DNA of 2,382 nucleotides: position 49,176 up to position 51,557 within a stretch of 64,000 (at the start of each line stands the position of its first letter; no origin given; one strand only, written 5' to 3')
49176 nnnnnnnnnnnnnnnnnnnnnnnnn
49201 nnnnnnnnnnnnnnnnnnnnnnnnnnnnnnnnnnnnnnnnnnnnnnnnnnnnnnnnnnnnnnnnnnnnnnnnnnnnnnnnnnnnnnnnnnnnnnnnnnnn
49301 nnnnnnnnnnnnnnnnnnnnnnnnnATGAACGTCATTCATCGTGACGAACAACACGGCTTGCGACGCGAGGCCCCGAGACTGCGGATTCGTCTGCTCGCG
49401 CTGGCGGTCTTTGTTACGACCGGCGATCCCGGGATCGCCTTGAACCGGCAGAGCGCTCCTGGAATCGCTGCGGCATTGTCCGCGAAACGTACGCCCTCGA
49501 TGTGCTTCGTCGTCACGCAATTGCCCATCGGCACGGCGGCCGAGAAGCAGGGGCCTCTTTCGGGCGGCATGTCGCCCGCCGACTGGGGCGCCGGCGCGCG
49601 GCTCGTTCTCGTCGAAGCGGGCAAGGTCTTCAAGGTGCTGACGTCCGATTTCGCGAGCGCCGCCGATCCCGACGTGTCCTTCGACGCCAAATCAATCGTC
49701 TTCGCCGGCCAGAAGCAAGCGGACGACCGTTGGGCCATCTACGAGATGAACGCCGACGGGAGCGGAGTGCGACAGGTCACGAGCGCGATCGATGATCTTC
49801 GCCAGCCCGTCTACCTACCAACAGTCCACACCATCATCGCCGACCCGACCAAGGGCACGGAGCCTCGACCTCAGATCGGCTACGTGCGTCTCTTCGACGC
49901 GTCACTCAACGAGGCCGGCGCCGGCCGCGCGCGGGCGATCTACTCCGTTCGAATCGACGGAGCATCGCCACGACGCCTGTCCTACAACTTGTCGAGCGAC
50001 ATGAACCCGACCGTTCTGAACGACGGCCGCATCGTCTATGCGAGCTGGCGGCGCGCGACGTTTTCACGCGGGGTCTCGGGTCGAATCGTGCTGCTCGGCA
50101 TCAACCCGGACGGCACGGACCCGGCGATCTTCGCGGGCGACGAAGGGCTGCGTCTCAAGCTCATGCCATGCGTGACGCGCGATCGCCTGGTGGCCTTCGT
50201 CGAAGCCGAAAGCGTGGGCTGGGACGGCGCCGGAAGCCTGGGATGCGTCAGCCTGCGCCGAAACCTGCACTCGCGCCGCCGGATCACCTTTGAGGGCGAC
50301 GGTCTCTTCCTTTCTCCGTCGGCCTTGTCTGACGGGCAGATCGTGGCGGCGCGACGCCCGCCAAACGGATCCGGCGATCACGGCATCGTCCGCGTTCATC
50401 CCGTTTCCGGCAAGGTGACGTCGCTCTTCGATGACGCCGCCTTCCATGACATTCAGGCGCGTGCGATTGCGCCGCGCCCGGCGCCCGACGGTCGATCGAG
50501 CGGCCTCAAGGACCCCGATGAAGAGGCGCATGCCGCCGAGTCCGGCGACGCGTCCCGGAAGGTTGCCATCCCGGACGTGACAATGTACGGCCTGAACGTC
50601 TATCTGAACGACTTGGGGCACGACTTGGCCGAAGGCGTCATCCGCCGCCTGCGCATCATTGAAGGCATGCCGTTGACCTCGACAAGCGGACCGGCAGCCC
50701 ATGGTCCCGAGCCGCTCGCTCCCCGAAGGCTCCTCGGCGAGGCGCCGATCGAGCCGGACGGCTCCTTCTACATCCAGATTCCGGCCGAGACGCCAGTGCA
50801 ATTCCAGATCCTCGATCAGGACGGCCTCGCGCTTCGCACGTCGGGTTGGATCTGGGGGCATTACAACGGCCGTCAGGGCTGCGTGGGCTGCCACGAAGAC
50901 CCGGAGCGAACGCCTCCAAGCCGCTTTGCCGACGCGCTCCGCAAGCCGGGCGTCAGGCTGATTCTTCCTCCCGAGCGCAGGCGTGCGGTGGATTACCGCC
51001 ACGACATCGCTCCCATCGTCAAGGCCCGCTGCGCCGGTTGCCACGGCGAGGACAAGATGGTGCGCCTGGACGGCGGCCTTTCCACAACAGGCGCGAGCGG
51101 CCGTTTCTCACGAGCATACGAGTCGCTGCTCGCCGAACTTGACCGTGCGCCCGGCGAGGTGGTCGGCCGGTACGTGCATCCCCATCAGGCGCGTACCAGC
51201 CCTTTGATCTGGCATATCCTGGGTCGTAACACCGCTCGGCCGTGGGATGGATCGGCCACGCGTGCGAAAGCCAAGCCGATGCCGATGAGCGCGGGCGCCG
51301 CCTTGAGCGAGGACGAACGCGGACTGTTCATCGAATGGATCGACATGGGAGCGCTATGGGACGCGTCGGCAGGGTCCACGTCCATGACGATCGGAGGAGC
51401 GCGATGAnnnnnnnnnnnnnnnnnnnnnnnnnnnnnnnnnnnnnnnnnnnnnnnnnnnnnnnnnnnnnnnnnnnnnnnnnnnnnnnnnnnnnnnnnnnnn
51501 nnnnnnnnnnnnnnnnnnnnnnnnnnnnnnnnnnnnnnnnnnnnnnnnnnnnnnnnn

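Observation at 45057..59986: Sigma54 two-component system divergent from an ~11.5 kb operon of secreted propeller/cytochrome proteins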

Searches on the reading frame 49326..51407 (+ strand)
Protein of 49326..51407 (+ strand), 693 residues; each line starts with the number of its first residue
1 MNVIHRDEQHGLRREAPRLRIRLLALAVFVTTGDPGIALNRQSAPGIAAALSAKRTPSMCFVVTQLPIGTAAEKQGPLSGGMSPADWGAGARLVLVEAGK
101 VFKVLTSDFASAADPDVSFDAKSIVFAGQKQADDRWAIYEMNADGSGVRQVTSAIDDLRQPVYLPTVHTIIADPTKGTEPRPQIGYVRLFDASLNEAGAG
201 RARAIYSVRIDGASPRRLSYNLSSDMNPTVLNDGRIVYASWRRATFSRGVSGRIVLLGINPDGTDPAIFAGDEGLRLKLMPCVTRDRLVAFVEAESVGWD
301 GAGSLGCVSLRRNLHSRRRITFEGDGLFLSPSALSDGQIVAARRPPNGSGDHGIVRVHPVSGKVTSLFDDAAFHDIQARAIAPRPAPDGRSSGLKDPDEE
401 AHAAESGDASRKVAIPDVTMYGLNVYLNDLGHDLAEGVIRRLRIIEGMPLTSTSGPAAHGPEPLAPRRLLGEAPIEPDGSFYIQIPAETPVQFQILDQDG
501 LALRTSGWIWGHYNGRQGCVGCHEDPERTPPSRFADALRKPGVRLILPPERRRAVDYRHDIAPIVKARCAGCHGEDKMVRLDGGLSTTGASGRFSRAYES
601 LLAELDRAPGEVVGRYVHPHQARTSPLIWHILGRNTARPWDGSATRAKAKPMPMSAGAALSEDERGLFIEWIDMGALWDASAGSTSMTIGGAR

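Call 7: search_protein_families(library=pfam, proteins=[window:49326-51407:+], max_evalue=0.01)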
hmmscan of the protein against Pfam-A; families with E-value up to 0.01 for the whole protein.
window:49326-51407:+ (693 aa): 3 families
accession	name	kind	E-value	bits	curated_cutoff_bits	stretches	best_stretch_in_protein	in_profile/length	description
PF18582.6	HZS_alpha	-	1.2e-19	71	26.6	1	439-524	3-98/98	Hydrazine synthase alpha subunit middle domain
PF22297.1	PccH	-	0.0026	18.3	24.4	1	557-577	2-22/133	PccH Cytochrome c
PF13442.11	Cytochrome_CBB3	-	0.0082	16.9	27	0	562-577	7-22/68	Cytochrome C oxidase, cbb3-type, subunit III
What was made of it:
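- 49326..51407 (+): HZS-alpha homolog: an N-terminal beta-propeller, the HZS_alpha middle domain, and two c-type hemes (CVGCH at residue 519 and CAGCH at residue 569). PF18582 scores 1.2e-19 (call 7).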

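Call 8: search_protein_families(library=ncbifam, proteins=[window:49326-51407:+], max_evalue=0.01)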
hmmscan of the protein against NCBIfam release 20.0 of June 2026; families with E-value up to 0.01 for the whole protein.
window:49326-51407:+ (693 aa): 2 families
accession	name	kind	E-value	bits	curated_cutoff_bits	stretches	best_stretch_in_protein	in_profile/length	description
NF052339.1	hydrazine_alpha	equivalog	1.6e-61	208.2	800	4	549-683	662-796/804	hydrazine synthase subunit alpha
TIGR02800.1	propeller_TolB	equivalog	0.00018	20.6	343.15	0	103-157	316-368/418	Tol-Pal system beta propeller repeat protein TolB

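Call 16: find_homologous_proteins(query=window:49326-51407:+, max_evalue=1e-10)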
Query window:49326-51407:+ (693 aa): 588 proteins with E <= 1e-10 among 8000 candidates; the best 120 are listed.
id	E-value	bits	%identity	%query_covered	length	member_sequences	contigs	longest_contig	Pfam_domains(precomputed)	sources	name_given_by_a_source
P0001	0.0e+0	1575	100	100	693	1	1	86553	PF26549.1,PF18582.7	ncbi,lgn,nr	ncbi:MAG: hypothetical protein JXO72_03590 [Vicinamibacteria bacterium]|nr:hypothetical protein [Vic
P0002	2.9e-288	976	65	97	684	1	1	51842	PF26549.1,PF18582.7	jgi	jgi:hypothetical protein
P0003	2.1e-285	967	66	92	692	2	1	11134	PF18582.7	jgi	jgi:hypothetical protein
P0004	1.1e-284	965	68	90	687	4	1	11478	PF18582.7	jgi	jgi:hypothetical protein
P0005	6.1e-284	962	68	90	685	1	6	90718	PF26549.1,PF18582.7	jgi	jgi:hypothetical protein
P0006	1.2e-283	961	65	97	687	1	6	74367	PF26549.1,PF18582.7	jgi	jgi:hypothetical protein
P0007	2.4e-282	957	66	91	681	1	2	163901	PF18582.7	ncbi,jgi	jgi:hypothetical protein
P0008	1.4e-279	948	68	90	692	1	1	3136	PF26549.1,PF18582.7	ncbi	-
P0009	7.0e-279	945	67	91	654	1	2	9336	PF18582.7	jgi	jgi:hypothetical protein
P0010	7.9e-276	935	66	91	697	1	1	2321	PF26549.1,PF18582.7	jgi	jgi:hypothetical protein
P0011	6.7e-273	926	67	91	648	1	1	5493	PF18582.7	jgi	jgi:hypothetical protein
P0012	1.6e-271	921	65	92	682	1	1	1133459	PF26549.1,PF18582.7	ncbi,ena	-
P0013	7.8e-245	833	61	92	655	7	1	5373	PF26549.1,PF18582.7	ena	-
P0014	7.9e-239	813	59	94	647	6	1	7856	PF26549.1,PF18582.7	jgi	-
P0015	8.5e-238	810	58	98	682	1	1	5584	PF18582.7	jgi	-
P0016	1.4e-237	809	59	91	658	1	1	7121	PF26549.1,PF18582.7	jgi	jgi:hypothetical protein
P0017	1.1e-236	806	64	83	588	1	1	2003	PF18582.7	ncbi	-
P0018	3.0e-234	798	59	90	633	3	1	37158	PF18582.7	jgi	jgi:hypothetical protein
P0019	8.0e-234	796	57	95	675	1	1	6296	PF26549.1,PF18582.7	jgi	jgi:hypothetical protein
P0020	9.1e-234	796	59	90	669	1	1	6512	PF26549.1,PF18582.7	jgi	jgi:hypothetical protein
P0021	7.5e-232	790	59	90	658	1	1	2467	PF18582.7,PF07676.19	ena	-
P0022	1.0e-227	776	58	92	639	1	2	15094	PF18582.7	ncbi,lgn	-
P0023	7.4e-225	767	57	90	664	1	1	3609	PF18582.7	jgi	jgi:hypothetical protein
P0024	5.4e-224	764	57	92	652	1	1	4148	PF18582.7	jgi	jgi:hypothetical protein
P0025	9.3e-224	763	58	89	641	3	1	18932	PF18582.7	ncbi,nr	ncbi:MAG TPA: hypothetical protein DCM87_16290 [Planctomycetes bacterium]|nr:hypothetical protein [P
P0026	5.4e-220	751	55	93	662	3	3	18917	PF18582.7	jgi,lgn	jgi:hypothetical protein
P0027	7.7e-220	750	57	91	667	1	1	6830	PF18582.7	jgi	jgi:hypothetical protein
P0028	2.9e-214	732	56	90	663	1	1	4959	PF18582.7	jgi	jgi:hypothetical protein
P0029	2.5e-211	722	56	90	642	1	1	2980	PF26549.1,PF18582.7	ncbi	-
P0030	8.4e-207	707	53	93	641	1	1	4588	PF18582.7,PF07676.19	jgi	jgi:hypothetical protein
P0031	2.3e-206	706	55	90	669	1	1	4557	PF18582.7,PF07676.19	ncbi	-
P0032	1.2e-195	670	57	75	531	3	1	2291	PF18582.7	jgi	jgi:hypothetical protein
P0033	2.5e-195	669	52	89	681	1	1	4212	PF26549.1,PF18582.7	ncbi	-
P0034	3.0e-193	662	52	92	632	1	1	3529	PF18582.7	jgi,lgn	-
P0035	1.5e-189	650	50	91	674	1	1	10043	PF26549.1,PF18582.7,PF07676.19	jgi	-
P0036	2.0e-189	650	50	90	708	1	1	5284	PF18582.7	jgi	jgi:hypothetical protein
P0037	4.8e-187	642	48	92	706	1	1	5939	PF18582.7,PF13442.12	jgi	jgi:hypothetical protein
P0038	7.1e-187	641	47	93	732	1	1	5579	PF18582.7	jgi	jgi:Tol biopolymer transport system component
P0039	9.7e-186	638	50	89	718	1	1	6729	PF18582.7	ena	-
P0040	6.7e-185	635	52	90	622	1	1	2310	PF26549.1,PF18582.7,PF13442.12,PF07676.19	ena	-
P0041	4.0e-183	629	49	92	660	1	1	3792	PF26549.1,PF18582.7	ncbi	-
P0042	5.4e-182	625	50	95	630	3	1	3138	PF26549.1,PF18582.7,PF13442.12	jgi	jgi:hypothetical protein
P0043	6.3e-181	622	47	94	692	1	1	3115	PF18582.7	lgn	-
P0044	7.7e-181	621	46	93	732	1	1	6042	PF18582.7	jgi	jgi:hypothetical protein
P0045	1.1e-180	621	50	96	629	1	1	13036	PF18582.7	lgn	-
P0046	1.8e-180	620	47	92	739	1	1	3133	PF18582.7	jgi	-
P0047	6.4e-180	618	47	94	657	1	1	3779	PF26549.1,PF18582.7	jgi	jgi:Tol biopolymer transport system component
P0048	6.4e-179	615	47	90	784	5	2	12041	PF18582.7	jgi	-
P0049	7.9e-179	615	47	89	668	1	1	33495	PF18582.7,PF13442.12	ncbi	-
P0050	1.5e-178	614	47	90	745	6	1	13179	PF18582.7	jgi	jgi:hypothetical protein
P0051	7.2e-178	612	46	91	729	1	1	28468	PF26549.1,PF18582.7,PF07676.19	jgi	jgi:Tol biopolymer transport system component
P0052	7.8e-178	611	48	90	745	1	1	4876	PF26549.1,PF18582.7,PF07676.19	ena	-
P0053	8.6e-178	611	51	90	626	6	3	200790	PF18582.7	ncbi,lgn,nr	ncbi:MAG: hypothetical protein EDX89_02180 [Acidobacteria bacterium]|nr:MAG: hypothetical protein ED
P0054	9.4e-178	611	47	91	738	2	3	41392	PF18582.7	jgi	jgi:hypothetical protein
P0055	2.3e-177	610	48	91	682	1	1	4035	PF18582.7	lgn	-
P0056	3.1e-177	609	47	90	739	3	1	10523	PF18582.7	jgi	jgi:hypothetical protein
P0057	4.6e-177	609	46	97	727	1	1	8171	PF18582.7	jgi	-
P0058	5.8e-177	609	49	91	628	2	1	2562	PF26549.1,PF18582.7,PF13442.12,PF07676.19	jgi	jgi:Tol biopolymer transport system component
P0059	7.8e-177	608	46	93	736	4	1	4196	PF18582.7,PF13442.12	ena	-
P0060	1.5e-176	607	46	91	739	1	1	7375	PF18582.7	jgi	jgi:hypothetical protein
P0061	2.1e-176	607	48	90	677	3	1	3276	PF18582.7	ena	-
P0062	2.0e-175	603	47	90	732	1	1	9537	PF18582.7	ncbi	-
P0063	2.2e-175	603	45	92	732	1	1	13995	PF26549.1,PF18582.7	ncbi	-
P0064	2.7e-175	603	47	91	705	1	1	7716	PF18582.7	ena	-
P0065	4.0e-175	602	45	96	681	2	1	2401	PF18582.7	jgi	-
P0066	8.8e-175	601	49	89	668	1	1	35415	PF18582.7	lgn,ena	-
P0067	1.6e-174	600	48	91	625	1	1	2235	PF26549.1,PF18582.7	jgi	jgi:hypothetical protein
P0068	2.6e-174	600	48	90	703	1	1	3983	PF26549.1,PF18582.7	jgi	jgi:hypothetical protein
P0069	2.8e-174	600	46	91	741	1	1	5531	PF18582.7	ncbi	-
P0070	1.4e-173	597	45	95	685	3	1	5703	PF18582.7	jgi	jgi:hypothetical protein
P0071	2.8e-173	596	48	90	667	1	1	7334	PF18582.7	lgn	-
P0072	3.0e-173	596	49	90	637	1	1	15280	PF18582.7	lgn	-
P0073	3.3e-173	596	45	97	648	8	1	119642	PF26549.1,PF18582.7,PF07676.19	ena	-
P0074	5.5e-173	595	47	89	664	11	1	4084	PF18582.7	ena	-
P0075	1.6e-172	594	47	90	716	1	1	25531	PF18582.7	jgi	jgi:hypothetical protein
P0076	1.6e-172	594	51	86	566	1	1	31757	PF26549.1,PF18582.7,PF13442.12,PF07676.19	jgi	jgi:cytochrome c553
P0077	2.1e-172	593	46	90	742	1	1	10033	PF26549.1,PF18582.7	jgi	jgi:Tol biopolymer transport system component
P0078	4.4e-172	592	47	91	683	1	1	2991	PF26549.1,PF18582.7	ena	-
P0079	5.7e-172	592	47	90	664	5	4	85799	PF18582.7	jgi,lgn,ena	-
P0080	6.0e-172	592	45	98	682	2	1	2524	PF18582.7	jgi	jgi:hypothetical protein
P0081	1.1e-171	591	44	93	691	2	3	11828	PF26549.1,PF18582.7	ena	-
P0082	1.2e-171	591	46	91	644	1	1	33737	PF26549.1,PF18582.7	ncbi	-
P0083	1.4e-171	591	46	91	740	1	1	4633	PF18582.7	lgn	-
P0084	1.4e-171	591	48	89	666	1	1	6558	PF26549.1,PF18582.7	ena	-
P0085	2.6e-171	590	45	95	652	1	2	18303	PF26549.1,PF18582.7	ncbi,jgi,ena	-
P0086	6.1e-171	589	48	89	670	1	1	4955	PF18582.7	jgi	jgi:hydrazine synthase alpha subunit-like protein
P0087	6.9e-171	588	47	89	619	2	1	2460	PF18582.7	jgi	jgi:hypothetical protein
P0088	8.2e-171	588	47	92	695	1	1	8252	PF26549.1,PF18582.7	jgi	jgi:hypothetical protein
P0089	1.1e-170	588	46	90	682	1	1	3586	PF18582.7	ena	-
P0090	1.4e-170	587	48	87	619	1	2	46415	PF26549.1,PF18582.7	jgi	-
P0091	1.5e-170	587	46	94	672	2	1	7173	PF26549.1,PF18582.7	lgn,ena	-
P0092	2.7e-170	586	46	90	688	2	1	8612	PF18582.7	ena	-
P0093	6.0e-170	585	51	85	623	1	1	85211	PF18582.7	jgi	jgi:Tol biopolymer transport system component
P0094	1.0e-169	585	45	99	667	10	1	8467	PF26549.1,PF18582.7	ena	-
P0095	1.4e-169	584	49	89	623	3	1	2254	PF26549.1,PF18582.7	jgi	jgi:Tol biopolymer transport system component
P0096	1.2e-168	581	45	90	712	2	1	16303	PF18582.7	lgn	-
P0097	2.3e-168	580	45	94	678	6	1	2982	PF26549.1,PF18582.7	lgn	-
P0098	2.5e-168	580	44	93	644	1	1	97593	PF26549.1,PF18582.7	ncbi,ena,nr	ncbi:MAG: hypothetical protein FVQ80_09140 [Planctomycetes bacterium]|nr:hypothetical protein [Planc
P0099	6.2e-168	579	45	91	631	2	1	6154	PF26549.1,PF18582.7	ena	-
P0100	6.3e-168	579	46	90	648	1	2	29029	PF26549.1,PF18582.7,PF07676.19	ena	-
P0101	1.1e-167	578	46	91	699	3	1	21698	PF26549.1,PF18582.7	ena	-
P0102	1.2e-167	578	50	86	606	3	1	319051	PF18582.7,PF07676.19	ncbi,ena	-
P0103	1.7e-167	577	45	92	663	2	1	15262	PF18582.7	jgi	jgi:hypothetical protein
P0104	2.3e-167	577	46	90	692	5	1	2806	PF26549.1,PF18582.7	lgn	-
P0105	2.4e-167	577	47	89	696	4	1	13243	PF26549.1,PF18582.7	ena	-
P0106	3.5e-167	576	46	89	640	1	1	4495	PF26549.1,PF18582.7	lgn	-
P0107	3.6e-167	576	50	84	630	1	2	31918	PF26549.1,PF18582.7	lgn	-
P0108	4.6e-167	576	46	89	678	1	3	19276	PF18582.7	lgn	-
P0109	5.9e-167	575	45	91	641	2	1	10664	PF26549.1,PF18582.7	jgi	-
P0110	6.0e-167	575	45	91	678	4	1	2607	PF18582.7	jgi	-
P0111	1.4e-166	574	44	92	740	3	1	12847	PF18582.7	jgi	jgi:hypothetical protein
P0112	2.8e-166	573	45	95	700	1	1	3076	PF26549.1,PF18582.7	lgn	-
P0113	3.1e-166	573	45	89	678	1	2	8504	PF18582.7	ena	-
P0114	3.2e-166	573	46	90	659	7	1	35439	PF18582.7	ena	-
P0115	3.2e-166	573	44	99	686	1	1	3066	PF26549.1,PF18582.7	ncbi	-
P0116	5.4e-166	572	46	90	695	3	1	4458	PF26549.1,PF18582.7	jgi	-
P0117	9.5e-166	571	45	89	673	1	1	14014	PF18582.7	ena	-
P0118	1.1e-165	571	46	91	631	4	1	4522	PF26549.1,PF18582.7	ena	-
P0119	1.1e-165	571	44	96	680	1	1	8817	PF18582.7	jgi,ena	-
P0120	2.2e-165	570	47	90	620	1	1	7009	PF26549.1,PF18582.7,PF13442.12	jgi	jgi:hypothetical protein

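Call 18: find_related_loci(query=A1, collection=genome_contigs, flank=10000)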
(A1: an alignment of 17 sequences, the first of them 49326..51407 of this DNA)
Query A1 (693 aa) in genome_contigs; peptide patterns used: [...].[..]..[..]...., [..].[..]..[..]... (x = any residue, [..] = any of these).
600 stretches matched a pattern (row limit reached: there are more); 590 encode a relative of the query (tblastn E <= 1e-3); the best 80 are kept; 80 distinct loci.
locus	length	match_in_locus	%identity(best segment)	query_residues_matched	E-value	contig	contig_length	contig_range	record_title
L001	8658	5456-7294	47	61-683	0e+0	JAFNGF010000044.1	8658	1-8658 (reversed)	MAG: Planctomycetota bacterium isolate bin_34 PROKKA_contig000044, whole genome shotgun sequence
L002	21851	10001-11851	46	61-687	1e-179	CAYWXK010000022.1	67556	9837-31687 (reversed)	MAG TPA_asm: uncultured Pirellulales bacterium isolate binchicken_co103_415 genome assembly, contig: NODE_275_length_675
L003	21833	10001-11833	46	61-685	1e-179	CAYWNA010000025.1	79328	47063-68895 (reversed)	MAG TPA_asm: uncultured Pirellulaceae bacterium isolate binchicken_co65_467 genome assembly, contig: NODE_1059_length_79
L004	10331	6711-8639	45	61-693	5e-177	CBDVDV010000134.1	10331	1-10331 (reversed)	MAG TPA_asm: uncultured bacterium isolate SRR22302347_binner12_Refined_84 genome assembly, contig: ERZ25073594.2600, who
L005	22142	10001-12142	44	3-687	6e-177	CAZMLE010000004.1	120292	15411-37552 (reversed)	MAG TPA_asm: uncultured Pirellulales bacterium isolate binchicken_co103_323 genome assembly, contig: NODE_68_length_1202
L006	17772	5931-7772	45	61-687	6e-175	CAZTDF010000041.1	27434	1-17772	MAG TPA_asm: uncultured Pirellulales bacterium isolate SRP214966_co5_256 genome assembly, contig: NODE_1165_length_27434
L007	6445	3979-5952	44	14-684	5e-176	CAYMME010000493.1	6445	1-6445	MAG TPA_asm: uncultured Planctomycetales bacterium isolate binchicken_co65_34 genome assembly, contig: NODE_42980_length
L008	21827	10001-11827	47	48-679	1e-173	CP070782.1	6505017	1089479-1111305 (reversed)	MAG: Phycisphaerales bacterium isolate bin164 chromosome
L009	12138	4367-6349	42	24-687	1e-169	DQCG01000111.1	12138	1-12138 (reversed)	MAG TPA_asm: Phycisphaerales bacterium isolate UBA9295 contig_42467, whole genome shotgun sequence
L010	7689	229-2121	44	61-691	8e-169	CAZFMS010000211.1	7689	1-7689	MAG TPA_asm: uncultured Planctomycetaceae bacterium isolate SRP128015_co2_35 genome assembly, contig: NODE_8282_length_7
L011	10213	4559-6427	45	37-693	5e-168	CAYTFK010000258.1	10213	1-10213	MAG TPA_asm: uncultured Planctomycetaceae bacterium isolate binchicken_co43_353 genome assembly, contig: NODE_11737_leng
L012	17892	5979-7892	45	61-683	7e-168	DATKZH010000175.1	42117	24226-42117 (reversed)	MAG TPA_asm: Thermoguttaceae bacterium isolate SMAG_U14240 k141_2058677, whole genome shotgun sequence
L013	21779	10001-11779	46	47-681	2e-167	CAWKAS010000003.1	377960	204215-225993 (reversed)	MAG: uncultured Acidobacteriota bacterium isolate MFD09779.bin.1.286 genome assembly, contig: contig_24837, whole genome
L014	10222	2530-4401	44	62-688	5e-166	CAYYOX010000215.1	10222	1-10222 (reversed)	MAG TPA_asm: uncultured Planctomycetaceae bacterium isolate SRP179991_co3_33 genome assembly, contig: NODE_1844_length_1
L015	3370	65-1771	45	61-677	3e-174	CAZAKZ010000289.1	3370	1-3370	MAG TPA_asm: uncultured Planctomycetota bacterium isolate binchicken_co97_335 genome assembly, contig: NODE_93330_length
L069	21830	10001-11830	35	61-680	1e-114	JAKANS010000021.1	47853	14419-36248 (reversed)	MAG: bacterium isolate WY5.bin88 NODE_1034_length_47853_cov_2.541256, whole genome shotgun sequence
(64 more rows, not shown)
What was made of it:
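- At least 590 relatives exist among GTDB species genomes (call 18). The carriers include ordinary heterotroph lineages (call 18).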

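Call 23: find_encoding_contigs(protein=P0005, flank=10000, max_places=2)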
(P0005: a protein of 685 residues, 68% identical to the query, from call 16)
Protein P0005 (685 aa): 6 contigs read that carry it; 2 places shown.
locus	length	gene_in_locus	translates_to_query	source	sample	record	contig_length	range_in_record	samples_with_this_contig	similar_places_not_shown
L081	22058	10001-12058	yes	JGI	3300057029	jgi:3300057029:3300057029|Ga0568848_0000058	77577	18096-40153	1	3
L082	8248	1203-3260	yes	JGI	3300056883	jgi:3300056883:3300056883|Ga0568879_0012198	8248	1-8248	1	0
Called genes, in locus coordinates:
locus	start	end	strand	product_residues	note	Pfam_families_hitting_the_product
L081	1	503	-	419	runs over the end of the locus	PF12704:MacB_PCD, PF02687:FtsX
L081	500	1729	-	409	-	PF12704:MacB_PCD, PF02687:FtsX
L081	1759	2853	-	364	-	PF25919:BSH_CusB (faint), PF25973:BSH_CzcB (faint), PF00364:Biotin_lipoyl (faint), PF25917:BSH_RND (weak), PF25893:HH_CzcB (weak), PF25990:Beta-barrel_YknX (weak), PF26002:Beta-barrel_AprE (weak)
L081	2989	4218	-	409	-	PF04015:DUF362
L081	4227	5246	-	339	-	PF00150:Cellulase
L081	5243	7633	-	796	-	PF00326:Peptidase_S9, PF00756:Esterase (weak)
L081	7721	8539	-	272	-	PF00793:DAHP_synth_1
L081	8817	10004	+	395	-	PF01042:Ribonuc_L-PSP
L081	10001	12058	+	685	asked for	PF26549:Tricorn_N (faint), PF18582:HZS_alpha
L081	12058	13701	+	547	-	PF01839:FG-GAP (faint), PF13517:FG-GAP_3, PF07593:UnbV_ASPIC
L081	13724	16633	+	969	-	PF14522:Cytochrome_C7 (faint), PF13435:Cytochrome_C554, PF22113:Mtrc-MtrF_II-IV_dom (weak), PF13435:Cytochrome_C554, PF10282:Lactonase, PF02239:Cytochrom_D1 (weak), PF25174:Beta-prop_THOC3, PF21783:YNCE (weak), +3 more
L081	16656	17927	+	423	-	-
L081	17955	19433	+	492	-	PF13458:Peripla_BP_6, PF01094:ANF_receptor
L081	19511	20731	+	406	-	PF13458:Peripla_BP_6, PF01094:ANF_receptor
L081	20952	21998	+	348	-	PF21783:YNCE (faint), PF12894:ANAPC4_WD40 (faint), PF25174:Beta-prop_THOC3 (weak)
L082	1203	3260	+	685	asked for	PF26549:Tricorn_N (faint), PF18582:HZS_alpha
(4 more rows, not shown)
